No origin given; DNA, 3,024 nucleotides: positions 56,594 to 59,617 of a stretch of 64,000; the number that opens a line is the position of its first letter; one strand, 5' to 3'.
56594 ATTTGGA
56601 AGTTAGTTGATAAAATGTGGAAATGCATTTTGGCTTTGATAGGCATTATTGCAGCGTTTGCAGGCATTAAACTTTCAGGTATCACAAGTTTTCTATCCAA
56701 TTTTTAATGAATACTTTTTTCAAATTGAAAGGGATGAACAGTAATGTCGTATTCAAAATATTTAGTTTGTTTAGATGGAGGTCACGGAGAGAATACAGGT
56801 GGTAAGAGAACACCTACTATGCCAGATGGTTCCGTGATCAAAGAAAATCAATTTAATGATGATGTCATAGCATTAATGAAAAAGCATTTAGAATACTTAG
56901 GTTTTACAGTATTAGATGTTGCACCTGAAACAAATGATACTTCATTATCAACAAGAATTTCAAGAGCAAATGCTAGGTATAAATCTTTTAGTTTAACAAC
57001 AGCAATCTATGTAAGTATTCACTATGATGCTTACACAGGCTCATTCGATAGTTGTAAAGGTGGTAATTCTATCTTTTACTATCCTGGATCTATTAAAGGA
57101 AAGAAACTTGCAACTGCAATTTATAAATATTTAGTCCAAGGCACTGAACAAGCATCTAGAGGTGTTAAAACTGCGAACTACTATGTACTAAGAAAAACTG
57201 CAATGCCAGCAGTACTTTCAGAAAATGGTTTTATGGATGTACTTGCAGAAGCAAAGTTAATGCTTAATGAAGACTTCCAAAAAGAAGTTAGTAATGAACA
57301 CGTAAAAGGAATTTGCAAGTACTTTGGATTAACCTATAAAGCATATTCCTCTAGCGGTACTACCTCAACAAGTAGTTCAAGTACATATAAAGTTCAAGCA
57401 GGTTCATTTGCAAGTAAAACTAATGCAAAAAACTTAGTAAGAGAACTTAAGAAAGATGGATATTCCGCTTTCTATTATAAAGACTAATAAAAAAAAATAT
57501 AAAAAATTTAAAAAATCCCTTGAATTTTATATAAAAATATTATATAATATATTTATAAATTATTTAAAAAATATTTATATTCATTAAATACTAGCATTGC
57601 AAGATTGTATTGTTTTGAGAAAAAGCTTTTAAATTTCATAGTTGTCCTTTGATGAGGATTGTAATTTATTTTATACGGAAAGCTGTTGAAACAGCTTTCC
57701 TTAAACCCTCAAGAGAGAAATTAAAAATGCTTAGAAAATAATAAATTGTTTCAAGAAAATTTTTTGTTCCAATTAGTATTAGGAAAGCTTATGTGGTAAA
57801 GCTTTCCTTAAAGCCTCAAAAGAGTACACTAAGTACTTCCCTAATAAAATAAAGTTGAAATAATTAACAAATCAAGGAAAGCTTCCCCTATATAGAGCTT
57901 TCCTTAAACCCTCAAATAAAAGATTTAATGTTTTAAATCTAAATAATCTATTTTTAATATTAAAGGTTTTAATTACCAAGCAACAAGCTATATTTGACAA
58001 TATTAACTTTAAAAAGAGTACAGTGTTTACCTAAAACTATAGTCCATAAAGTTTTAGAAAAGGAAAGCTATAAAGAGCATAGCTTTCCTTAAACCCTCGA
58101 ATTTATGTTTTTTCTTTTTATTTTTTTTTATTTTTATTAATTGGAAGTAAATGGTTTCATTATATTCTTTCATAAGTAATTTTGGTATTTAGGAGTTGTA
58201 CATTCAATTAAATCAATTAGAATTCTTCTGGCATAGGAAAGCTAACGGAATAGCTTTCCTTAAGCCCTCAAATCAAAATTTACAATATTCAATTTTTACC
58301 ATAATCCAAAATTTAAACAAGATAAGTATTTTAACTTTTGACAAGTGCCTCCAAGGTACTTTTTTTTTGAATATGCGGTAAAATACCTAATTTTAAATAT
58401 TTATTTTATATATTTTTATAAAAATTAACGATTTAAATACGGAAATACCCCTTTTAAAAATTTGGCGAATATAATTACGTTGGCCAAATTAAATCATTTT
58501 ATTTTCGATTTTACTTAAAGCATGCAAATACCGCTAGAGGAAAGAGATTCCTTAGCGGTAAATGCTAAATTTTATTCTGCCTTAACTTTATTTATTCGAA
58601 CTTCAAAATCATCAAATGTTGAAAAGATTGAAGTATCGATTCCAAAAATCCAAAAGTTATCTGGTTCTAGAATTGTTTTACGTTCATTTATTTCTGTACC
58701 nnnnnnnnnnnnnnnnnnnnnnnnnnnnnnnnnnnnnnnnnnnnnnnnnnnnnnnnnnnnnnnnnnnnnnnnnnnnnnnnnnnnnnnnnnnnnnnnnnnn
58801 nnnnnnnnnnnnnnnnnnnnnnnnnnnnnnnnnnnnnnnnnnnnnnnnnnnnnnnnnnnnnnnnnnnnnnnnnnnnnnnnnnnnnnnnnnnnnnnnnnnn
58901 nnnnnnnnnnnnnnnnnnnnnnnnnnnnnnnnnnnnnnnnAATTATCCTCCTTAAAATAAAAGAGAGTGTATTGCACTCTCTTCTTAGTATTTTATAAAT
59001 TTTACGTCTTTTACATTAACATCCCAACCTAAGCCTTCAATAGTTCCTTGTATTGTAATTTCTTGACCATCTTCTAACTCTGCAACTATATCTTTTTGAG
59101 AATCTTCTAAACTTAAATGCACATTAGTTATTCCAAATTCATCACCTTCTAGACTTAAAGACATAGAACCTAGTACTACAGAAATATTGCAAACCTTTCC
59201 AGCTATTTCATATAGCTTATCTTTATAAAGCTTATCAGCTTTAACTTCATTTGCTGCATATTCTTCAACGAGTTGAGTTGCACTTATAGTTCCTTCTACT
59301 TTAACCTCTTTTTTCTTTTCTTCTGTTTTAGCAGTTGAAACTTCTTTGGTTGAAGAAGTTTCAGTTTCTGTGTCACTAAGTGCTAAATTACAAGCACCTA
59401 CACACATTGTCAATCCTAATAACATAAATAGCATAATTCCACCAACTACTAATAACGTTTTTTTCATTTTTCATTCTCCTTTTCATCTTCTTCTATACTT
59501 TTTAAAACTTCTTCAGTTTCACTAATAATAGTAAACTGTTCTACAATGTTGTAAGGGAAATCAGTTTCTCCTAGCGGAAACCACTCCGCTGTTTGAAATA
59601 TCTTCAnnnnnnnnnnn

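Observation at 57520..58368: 0.8-kb ORF-free unit with five covarying hairpin+tail modules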

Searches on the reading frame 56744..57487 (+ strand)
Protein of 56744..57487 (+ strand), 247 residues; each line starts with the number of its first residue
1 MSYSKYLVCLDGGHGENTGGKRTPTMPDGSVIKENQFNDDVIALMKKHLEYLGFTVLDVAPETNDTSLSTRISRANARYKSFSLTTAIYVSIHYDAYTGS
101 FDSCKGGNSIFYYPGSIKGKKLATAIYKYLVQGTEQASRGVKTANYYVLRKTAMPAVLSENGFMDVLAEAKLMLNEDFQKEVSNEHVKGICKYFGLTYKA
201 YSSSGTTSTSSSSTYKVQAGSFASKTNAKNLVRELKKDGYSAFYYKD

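Call 10: search_protein_families(library=pfam, proteins=[window:56744-57487:+], max_evalue=0.01)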
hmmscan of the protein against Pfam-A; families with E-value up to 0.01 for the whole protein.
window:56744-57487:+ (247 aa): 2 families
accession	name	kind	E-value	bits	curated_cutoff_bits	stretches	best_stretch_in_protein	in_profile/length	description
PF01520.23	Amidase_3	-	2e-30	106.5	27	1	8-191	1-173/174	N-acetylmuramoyl-L-alanine amidase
PF05036.18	SPOR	-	2.5e-07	31.4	21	1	212-243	2-33/76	SPOR domain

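Call 11: search_protein_families(library=phrogs, proteins=[window:56744-57487:+], max_evalue=0.001)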
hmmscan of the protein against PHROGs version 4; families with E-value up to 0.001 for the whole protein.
window:56744-57487:+ (247 aa): 3 families
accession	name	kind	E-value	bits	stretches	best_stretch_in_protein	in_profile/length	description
phrog_435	-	lysis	8.9e-43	148.1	1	6-240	113-336/556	endolysin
phrog_2742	-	lysis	8.4e-24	85.6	1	8-221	4-213/318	endolysin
phrog_12727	-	lysis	2e-08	34.9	1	9-237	166-382/393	endolysin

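Call 21: find_related_loci(query=window:56744-57487:+, collection=viral_contigs, flank=6000)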
Query window:56744-57487:+ (247 aa) in viral_contigs; peptide patterns used: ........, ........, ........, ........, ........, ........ (x = any residue, [..] = any of these).
21 stretches matched a pattern; 10 encode a relative of the query (tblastn E <= 1e-3); 10 distinct loci.
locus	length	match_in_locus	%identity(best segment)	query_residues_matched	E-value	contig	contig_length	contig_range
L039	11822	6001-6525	35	8-196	1e-20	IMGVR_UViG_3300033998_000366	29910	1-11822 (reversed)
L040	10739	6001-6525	35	8-196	1e-20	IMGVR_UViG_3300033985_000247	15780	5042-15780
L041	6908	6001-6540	31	8-194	1e-18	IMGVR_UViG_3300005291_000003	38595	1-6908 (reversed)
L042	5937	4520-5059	31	8-194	1e-18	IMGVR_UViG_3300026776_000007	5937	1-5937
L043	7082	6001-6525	33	8-196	1e-18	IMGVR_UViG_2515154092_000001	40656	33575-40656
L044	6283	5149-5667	34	8-194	2e-18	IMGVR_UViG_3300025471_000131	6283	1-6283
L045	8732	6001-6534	31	8-199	2e-17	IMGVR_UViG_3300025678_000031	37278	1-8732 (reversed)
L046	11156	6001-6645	30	8-233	3e-17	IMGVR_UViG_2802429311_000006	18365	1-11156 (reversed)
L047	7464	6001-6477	34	8-180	5e-16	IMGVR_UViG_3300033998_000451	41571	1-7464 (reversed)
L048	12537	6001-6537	30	8-195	6e-16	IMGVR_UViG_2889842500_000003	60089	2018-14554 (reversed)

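Call 23: find_encoding_contigs(protein=window:56744-57487:+, flank=6000, max_places=10)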
Protein window:56744-57487:+ (247 aa): 3 contigs read that carry it; 3 places shown.
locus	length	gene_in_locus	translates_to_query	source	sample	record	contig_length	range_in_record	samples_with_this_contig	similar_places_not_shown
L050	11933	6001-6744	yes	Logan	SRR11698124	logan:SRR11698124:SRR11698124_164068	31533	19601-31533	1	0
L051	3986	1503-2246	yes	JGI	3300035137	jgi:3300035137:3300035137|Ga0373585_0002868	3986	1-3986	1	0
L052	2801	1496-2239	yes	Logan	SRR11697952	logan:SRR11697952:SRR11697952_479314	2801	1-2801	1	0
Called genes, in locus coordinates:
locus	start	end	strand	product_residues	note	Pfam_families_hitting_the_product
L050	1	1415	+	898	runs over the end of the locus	PF20155:TMP_3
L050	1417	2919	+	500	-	-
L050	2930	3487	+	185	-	-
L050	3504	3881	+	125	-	-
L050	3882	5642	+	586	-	-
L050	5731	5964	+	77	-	-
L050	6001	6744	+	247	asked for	PF01520:Amidase_3, PF05036:SPOR (weak)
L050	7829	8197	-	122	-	-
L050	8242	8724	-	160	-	PF12869:tRNA_anti-like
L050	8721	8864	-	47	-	-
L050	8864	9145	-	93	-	-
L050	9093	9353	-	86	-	-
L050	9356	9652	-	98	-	-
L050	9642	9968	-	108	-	-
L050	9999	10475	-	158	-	-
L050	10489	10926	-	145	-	PF00075:RNase_H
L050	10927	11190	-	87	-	-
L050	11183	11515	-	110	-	-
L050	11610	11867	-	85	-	PF03013:Pyr_excise (weak)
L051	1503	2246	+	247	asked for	PF01520:Amidase_3, PF05036:SPOR (weak)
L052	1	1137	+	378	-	?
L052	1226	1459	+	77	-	-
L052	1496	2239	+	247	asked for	PF01520:Amidase_3, PF05036:SPOR (weak)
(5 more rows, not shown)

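Call 51: find_homologous_proteins(query=window:56744-57487:+, max_evalue=1e-30)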
Query window:56744-57487:+ (247 aa): 60 proteins with E <= 1e-30 among 672 candidates.
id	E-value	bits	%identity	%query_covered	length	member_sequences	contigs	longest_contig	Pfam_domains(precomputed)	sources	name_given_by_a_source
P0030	6.3e-158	541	100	100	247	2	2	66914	PF05036.19,PF01520.24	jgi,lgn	jgi:N-acetylmuramoyl-L-alanine amidase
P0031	4.5e-69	251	46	97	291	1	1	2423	PF05036.19,PF24024.2,PF01520.24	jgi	jgi:N-acetylmuramoyl-L-alanine amidase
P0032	7.1e-68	247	49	97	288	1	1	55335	PF05036.19,PF01520.24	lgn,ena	-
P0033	4.8e-64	234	51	96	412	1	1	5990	PF05036.19,PF01832.26,PF01520.24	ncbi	-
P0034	1.1e-63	233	48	98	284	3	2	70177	PF05036.19,PF01520.24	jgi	jgi:N-acetylmuramoyl-L-alanine amidase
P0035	9.1e-63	230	49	96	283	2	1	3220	PF05036.19,PF24024.2,PF01520.24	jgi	jgi:N-acetylmuramoyl-L-alanine amidase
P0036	1.0e-62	230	52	85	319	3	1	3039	PF05036.19,PF01520.24,PF01471.24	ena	-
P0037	1.1e-61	226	52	97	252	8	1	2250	PF05036.19,PF01520.24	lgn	-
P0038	1.2e-61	226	51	85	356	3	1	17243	PF05036.19,PF01520.24,PF08239.18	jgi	-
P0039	3.3e-61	225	48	98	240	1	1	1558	PF05036.19,PF01520.24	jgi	-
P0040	6.1e-61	224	50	99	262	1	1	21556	PF05036.19,PF01520.24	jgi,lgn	-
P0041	3.4e-60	222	49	97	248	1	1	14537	PF05036.19,PF01520.24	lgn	-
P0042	4.0e-59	218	47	97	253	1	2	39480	PF05036.19,PF01520.24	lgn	-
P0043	2.2e-58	216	48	99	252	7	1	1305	PF05036.19,PF01520.24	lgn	-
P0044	1.6e-57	213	47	100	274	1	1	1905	PF01520.24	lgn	-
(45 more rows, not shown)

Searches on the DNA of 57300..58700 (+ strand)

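Call 7: search_dna_similar(query=window:57400-58600:+, collection=phages, mode=distant, max_rows=30)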
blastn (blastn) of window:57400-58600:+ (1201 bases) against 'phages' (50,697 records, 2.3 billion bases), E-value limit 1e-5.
No match.

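Call 16: search_rna_families(source=window, start=57300, end=58700, threshold=evalue, max_evalue=10)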
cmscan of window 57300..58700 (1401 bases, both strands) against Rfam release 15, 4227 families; matches with E-value up to 10: 10.
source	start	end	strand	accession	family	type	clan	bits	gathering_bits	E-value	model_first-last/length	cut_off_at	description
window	58019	58077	+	RF03100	RAGATH-27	Gene; sRNA;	-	21.6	76.1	4.1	1-86/86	no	RAGATH-27 RNA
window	58304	58372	+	RF00242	ctRNA_pT181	Gene; antisense;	-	21.6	56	6.4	1-94/94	no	ctRNA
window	58186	58293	-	RF01590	plasmodium_snoR14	Gene; snRNA; snoRNA; CD-box;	-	21.2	90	9.5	1-127/127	no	small nucleolar RNA snoR14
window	58018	58102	-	RF02555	hveRNA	Gene; rRNA;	-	20.8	90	1.8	1-124/124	no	mt-5S-like H. vermiformis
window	58018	58080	-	RF02293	TtnuCD17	Gene; snRNA; snoRNA; CD-box;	-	19.7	75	5.8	1-68/68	no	Tetrahymena snoRNA TtnuCD17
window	58055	58096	-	RF03880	mir-1684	Gene; miRNA;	-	19.4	60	0.93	1-87/87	no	mir-1684 microRNA precursor family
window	57793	57890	-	RF03996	mir-3012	Gene; miRNA;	-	18.3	90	3.9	1-68/68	no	mir-3012 microRNA precursor family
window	57748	57787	-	RF01365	CRISPR-DR52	Gene; CRISPR;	-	17.6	50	4.1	1-37/37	no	CRISPR RNA direct repeat element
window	58006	58094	-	RF01906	HOTAIR_3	Gene; lncRNA;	-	16.1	80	0.98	1-98/98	no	HOTAIR conserved region 3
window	58061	58104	+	RF01716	PhotoRC-I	Cis-reg;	-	14.5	45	1.1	1-44/44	no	PhotoRC-I RNA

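Call 54: build_rna_model(alignment_id=A1, structure=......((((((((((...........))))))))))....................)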
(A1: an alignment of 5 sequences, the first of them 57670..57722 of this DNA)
Model R1 built from alignment A1 (5 sequences, 57 columns); structure: as given.
model positions 55; base pairs 10; branch points 0; effective number of sequences 5; information 0.875 bits per position. Calibrated on 0.2 Mb of random sequence (short: E-values are rough).
structure used (alignment columns):
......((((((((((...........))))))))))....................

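Call 56: build_rna_model(alignment_id=A1, structure=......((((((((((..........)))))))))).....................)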
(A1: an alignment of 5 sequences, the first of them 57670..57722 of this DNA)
Model R2 built from alignment A1 (5 sequences, 57 columns); structure: as given.
model positions 55; base pairs 10; branch points 0; effective number of sequences 5; information 0.966 bits per position. Calibrated on 0.2 Mb of random sequence (short: E-values are rough).
structure used (alignment columns):
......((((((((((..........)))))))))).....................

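Call 57: search_with_rna_model(model_id=R2, source=window, max_evalue=10, filters=off)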
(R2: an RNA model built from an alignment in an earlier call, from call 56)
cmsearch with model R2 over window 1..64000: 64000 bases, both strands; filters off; matches with E-value up to 10: 31.
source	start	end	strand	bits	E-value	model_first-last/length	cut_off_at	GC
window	58055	58110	+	66.7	5.6e-17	1-55/55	no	0.32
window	58229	58281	+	66.7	5.6e-17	1-55/55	no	0.38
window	57670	57722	+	66.3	7.3e-17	1-55/55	no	0.36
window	57775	57829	+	65.5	1.3e-16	1-55/55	no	0.36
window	57869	57925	+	64.4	2.8e-16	1-55/55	no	0.33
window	57661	57707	-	25.1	0.0001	1-55/55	no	0.32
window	58060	58089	-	24.6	0.00014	7-35/55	no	0.37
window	58235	58260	-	21.4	0.0013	7-34/55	no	0.42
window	57771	57814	-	20.5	0.0023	1-55/55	no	0.32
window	57874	57904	-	17.5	0.017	7-35/55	no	0.42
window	11130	11168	-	13.8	0.21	1-55/55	no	0.23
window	47411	47432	+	13.3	0.29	9-32/55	no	0.23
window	11384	11427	-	12.9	0.4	1-55/55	no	0.3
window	17112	17155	+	12.8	0.43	1-55/55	no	0.23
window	48900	48940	+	12.5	0.51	1-55/55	no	0.27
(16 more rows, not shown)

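Call 58: search_with_rna_model(model_id=R2, sources=[L039, L040, L041, L042, L043, L044, L045, L046, L047, L048, L053, L054, L055, L056, L057, L058], max_evalue=10)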
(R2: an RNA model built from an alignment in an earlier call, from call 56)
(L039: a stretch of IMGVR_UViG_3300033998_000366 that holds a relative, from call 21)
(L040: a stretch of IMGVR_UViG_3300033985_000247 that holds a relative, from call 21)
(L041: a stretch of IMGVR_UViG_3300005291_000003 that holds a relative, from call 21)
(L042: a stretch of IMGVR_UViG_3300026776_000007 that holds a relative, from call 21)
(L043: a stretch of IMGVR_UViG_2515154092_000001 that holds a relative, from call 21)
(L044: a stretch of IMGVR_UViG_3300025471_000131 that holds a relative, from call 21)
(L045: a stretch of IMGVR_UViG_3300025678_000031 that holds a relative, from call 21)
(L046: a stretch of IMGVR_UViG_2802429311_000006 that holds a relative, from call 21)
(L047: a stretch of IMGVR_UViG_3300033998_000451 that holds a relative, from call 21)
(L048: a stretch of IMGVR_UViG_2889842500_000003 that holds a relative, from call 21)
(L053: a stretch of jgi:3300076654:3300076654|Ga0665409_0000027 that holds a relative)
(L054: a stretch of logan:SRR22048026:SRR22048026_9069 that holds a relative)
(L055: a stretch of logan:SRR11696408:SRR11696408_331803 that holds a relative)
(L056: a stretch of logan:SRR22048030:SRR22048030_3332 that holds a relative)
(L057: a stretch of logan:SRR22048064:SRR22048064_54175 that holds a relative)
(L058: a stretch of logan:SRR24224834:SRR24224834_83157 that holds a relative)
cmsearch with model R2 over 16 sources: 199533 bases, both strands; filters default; matches with E-value up to 10: 4.
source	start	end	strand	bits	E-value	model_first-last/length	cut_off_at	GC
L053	18098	18145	+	15.7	0.19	1-55/55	no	0.48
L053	692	738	+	10.3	6.9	1-55/55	no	0.28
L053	21605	21650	+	10.3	7.1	1-55/55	no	0.33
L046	4453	4498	-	10.2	7.6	1-55/55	no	0.35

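Call 80: search_with_rna_model(model_id=R2, sources=[L059, L060, L061, L062, L063, L064, L065, L066, L067, L068, L069, L070, L071, L072, L073, L074], max_evalue=1)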
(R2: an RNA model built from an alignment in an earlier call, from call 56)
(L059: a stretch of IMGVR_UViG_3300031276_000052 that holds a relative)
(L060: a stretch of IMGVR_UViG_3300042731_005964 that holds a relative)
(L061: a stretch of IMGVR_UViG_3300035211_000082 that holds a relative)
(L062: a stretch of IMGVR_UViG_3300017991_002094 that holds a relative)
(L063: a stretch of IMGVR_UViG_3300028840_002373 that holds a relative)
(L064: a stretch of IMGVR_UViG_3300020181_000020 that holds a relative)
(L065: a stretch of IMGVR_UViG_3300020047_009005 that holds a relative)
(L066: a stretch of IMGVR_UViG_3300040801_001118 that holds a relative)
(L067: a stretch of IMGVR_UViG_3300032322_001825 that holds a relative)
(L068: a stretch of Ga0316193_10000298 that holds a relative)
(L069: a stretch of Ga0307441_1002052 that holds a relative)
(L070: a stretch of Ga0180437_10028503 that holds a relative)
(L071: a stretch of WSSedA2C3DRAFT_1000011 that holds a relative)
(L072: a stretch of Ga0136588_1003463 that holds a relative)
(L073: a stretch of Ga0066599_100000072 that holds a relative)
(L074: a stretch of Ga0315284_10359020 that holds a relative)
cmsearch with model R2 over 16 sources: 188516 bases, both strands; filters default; matches with E-value up to 1: 1.
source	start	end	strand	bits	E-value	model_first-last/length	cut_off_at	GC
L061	15271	15310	-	17.7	0.045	1-55/55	no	0.25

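Call 86: search_dna_similar(query=window:57550-58375:+, collection=plasmids, mode=distant, max_rows=5, max_evalue=0.001)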
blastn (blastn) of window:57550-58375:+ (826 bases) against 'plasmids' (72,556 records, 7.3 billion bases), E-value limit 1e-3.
No match.

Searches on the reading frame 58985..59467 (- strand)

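Call 10: search_protein_families(library=pfam, proteins=[window:58985-59467:-], max_evalue=0.01)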
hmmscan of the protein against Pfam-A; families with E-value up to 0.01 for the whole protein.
window:58985-59467:- (160 aa): 2 families
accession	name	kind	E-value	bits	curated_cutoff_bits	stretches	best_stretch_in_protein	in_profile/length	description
PF12869.13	tRNA_anti-like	-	1.1e-20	74.2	23.5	1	13-149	17-138/146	tRNA_anti-like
PF20404.3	DUF6694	-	0.0042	17.9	24.3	1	11-57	4-50/102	Family of unknown function (DUF6694)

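Call 11: search_protein_families(library=phrogs, proteins=[window:58985-59467:-], max_evalue=0.001)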
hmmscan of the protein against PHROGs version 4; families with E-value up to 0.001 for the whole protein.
window:58985-59467:- (160 aa): 3 families
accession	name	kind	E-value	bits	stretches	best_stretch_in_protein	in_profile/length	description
phrog_8545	-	moron, auxiliary metabolic gene and host takeover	5.4e-14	53.4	1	32-142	40-160/177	superinfection exclusion Sie-like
phrog_13333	-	unknown function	2.4e-06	28.3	1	61-139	63-143/248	-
phrog_9170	-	unknown function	7e-05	23.7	1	11-145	9-141/159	-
